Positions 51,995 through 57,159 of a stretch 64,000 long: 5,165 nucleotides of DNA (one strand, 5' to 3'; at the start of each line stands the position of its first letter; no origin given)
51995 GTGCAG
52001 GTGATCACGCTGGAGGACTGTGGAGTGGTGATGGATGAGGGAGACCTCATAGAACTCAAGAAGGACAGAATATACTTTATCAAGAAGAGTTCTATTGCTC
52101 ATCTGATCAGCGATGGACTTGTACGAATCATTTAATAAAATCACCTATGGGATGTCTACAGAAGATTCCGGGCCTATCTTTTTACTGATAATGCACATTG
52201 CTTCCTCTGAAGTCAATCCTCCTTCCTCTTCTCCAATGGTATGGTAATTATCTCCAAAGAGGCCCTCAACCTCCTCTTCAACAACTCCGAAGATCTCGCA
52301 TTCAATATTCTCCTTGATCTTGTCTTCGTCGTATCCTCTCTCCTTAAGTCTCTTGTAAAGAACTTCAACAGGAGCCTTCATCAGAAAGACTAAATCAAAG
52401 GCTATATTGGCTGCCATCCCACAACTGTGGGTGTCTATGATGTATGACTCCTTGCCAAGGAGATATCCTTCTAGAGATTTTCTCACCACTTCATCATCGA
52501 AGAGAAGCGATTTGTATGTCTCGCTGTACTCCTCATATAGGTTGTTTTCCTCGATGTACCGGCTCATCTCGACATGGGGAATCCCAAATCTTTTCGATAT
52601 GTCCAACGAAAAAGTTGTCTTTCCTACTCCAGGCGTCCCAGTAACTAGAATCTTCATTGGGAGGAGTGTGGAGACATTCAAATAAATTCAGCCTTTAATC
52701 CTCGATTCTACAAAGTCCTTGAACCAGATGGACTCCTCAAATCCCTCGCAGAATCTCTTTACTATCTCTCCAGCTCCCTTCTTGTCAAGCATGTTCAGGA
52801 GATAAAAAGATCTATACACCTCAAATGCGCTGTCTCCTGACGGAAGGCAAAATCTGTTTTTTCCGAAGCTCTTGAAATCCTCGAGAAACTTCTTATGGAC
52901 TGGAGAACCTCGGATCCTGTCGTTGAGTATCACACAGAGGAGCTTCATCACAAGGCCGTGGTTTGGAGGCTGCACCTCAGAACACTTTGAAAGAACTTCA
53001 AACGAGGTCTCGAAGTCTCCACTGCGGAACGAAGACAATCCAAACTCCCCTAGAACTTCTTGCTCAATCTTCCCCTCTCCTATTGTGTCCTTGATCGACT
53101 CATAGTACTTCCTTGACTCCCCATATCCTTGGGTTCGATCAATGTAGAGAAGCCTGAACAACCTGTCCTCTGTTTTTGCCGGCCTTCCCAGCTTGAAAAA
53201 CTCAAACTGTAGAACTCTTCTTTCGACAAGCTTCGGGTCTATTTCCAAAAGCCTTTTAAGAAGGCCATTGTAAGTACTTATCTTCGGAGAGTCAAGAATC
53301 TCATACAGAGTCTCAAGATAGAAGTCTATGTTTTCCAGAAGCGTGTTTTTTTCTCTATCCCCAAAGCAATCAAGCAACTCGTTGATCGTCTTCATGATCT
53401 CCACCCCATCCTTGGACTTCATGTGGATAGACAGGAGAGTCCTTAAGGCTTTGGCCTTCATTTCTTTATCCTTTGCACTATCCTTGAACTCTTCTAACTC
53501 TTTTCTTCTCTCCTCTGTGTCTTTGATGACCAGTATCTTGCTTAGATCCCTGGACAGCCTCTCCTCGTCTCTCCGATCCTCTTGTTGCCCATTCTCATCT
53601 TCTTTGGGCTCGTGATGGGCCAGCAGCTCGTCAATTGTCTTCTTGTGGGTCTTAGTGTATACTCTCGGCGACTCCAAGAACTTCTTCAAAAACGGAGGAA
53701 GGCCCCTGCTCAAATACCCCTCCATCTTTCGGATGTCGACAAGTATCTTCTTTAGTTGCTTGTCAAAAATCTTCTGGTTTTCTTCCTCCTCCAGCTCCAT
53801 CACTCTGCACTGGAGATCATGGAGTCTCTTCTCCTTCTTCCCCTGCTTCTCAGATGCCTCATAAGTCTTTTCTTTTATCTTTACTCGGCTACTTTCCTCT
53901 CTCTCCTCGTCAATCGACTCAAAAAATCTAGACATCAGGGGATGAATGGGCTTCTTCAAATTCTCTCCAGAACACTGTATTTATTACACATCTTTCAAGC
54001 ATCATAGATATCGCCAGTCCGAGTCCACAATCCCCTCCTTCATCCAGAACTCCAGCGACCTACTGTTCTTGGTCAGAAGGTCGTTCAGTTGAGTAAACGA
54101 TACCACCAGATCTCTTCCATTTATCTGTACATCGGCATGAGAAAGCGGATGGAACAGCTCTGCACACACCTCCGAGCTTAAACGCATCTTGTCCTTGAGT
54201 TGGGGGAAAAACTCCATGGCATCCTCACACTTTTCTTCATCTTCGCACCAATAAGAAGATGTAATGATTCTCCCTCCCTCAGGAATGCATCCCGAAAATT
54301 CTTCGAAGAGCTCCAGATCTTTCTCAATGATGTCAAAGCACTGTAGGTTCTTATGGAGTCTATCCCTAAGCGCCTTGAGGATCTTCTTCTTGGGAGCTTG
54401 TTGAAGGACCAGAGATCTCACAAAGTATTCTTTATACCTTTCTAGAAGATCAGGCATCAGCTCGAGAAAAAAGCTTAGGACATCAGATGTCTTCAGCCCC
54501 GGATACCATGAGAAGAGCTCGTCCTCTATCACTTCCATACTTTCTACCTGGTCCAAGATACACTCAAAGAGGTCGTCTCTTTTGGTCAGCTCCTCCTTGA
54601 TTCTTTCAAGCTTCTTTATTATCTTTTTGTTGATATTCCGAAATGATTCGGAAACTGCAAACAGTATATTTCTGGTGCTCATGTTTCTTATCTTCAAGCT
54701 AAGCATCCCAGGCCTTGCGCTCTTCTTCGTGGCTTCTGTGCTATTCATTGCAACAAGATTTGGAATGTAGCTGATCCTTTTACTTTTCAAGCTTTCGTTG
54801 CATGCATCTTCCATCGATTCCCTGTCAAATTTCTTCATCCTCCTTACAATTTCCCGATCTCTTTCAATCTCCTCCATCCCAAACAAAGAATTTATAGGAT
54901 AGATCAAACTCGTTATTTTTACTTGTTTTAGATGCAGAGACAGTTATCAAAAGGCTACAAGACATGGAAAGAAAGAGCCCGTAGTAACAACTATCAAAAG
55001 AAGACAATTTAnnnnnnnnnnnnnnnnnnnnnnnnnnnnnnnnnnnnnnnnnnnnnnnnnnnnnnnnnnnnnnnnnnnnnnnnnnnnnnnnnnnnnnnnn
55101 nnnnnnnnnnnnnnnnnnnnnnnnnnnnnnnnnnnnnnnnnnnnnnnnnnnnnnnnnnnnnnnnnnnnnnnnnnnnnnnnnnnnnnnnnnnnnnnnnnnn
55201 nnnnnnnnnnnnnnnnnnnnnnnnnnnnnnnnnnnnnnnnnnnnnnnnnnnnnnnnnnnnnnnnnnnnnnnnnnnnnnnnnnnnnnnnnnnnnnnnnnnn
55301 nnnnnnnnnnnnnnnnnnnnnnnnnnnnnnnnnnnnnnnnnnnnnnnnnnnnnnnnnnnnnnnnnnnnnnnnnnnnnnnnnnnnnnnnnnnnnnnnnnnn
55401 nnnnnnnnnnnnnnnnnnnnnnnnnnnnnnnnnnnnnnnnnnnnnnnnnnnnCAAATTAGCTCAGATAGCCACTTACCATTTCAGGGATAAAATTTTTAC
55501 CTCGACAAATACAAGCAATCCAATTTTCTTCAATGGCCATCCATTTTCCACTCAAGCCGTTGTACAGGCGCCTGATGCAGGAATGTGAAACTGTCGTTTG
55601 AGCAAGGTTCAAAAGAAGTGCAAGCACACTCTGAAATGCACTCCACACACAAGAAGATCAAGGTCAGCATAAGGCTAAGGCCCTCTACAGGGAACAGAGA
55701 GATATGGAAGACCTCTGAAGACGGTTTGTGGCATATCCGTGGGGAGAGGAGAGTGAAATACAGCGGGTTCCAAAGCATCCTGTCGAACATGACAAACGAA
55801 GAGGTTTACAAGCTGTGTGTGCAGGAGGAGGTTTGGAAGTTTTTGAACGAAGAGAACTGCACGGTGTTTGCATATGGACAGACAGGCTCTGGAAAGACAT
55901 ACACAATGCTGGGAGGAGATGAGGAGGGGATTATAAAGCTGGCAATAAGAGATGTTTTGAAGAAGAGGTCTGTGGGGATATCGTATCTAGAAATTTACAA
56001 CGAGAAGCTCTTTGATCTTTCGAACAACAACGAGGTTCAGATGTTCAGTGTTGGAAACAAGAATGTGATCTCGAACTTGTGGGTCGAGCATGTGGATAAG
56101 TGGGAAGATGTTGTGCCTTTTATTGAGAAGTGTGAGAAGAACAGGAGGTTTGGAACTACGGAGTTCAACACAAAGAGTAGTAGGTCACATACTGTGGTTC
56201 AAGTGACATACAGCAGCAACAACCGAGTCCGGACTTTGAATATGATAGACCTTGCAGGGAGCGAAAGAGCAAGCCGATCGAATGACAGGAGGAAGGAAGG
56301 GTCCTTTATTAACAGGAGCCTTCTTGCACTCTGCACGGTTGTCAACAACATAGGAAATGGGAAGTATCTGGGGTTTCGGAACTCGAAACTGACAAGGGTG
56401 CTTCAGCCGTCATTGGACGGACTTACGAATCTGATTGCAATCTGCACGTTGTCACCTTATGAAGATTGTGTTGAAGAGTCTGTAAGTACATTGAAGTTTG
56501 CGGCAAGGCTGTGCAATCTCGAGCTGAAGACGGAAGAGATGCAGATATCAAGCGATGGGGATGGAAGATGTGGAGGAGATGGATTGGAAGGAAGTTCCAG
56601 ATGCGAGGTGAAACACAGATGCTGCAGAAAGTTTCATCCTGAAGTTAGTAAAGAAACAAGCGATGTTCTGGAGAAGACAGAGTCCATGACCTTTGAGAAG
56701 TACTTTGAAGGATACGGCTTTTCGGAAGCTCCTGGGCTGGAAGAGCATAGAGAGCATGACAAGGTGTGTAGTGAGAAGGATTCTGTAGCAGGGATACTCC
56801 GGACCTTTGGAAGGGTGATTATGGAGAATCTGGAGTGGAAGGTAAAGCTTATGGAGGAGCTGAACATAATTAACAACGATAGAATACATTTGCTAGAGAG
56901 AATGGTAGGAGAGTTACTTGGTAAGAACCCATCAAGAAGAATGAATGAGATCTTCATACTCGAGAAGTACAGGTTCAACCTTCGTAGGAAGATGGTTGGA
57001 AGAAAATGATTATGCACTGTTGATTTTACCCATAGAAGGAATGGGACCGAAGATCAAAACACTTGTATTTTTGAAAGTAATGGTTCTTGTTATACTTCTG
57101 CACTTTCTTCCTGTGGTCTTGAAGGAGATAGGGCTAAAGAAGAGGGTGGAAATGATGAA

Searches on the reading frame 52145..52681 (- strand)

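Call 57: search_protein_families(library=pfam, proteins=[window:52145-52681:-], max_evalue=0.001)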
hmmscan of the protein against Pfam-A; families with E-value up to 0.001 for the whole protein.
window:52145-52681:- (178 aa): 4 families
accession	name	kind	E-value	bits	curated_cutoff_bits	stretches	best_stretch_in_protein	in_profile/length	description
PF13238.12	AAA_18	-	1e-24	87.9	29.4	1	11-131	1-127/128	AAA domain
PF13207.12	AAA_17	-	4.5e-09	37.1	27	1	14-123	1-133/136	AAA domain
PF13521.12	AAA_28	-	4.7e-05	24.1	27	1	10-84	1-81/164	AAA domain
PF13671.12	AAA_33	-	0.00092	20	27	0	11-116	2-119/143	AAA domain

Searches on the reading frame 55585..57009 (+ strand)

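Call 57: search_protein_families(library=pfam, proteins=[window:55585-57009:+], max_evalue=0.001)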
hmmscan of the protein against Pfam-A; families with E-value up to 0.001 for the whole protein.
window:55585-57009:+ (474 aa): 2 families
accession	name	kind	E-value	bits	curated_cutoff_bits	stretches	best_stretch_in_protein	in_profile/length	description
PF00225.29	Kinesin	-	4.8e-71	239.9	29.3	1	62-309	45-324/327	Kinesin motor domain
PF16796.11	Microtub_bd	-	6.8e-12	46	27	1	24-145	21-154/155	Microtubule binding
